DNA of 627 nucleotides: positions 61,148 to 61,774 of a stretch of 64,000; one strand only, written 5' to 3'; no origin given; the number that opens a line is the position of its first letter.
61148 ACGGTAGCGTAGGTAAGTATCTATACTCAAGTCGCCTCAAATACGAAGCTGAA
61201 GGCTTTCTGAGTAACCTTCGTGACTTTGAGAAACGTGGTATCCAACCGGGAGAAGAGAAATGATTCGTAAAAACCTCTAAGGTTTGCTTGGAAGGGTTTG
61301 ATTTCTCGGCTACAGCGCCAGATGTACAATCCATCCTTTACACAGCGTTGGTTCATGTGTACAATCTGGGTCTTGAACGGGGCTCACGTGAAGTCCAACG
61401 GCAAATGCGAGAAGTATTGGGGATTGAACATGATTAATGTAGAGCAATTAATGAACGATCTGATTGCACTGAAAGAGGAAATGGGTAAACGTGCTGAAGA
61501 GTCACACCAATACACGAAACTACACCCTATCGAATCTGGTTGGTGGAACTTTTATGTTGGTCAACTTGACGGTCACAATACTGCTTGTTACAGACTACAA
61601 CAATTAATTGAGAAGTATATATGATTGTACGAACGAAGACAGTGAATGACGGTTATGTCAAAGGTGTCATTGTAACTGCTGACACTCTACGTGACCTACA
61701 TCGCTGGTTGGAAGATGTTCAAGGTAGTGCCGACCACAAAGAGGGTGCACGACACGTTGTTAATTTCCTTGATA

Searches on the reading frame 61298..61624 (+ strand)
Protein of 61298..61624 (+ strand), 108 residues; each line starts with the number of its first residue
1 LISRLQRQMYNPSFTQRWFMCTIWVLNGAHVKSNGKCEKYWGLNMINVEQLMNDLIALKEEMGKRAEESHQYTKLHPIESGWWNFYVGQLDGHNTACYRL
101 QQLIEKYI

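Call 8: search_protein_families(library=phrogs, proteins=[window:61298-61624:+], max_evalue=0.1)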
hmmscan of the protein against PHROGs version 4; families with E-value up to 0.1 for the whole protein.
window:61298-61624:+ (108 aa): 0 families

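Call 9: search_protein_families(library=pfam, proteins=[window:61298-61624:+], max_evalue=0.1)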
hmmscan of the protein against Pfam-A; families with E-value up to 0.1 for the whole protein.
window:61298-61624:+ (108 aa): 1 family
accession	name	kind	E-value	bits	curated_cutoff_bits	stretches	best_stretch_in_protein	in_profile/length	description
PF16684.10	ResT-TelK_cat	-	0.046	13.7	27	1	44-98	16-72/181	Telomere resolvase ResT/TelK catalytic domain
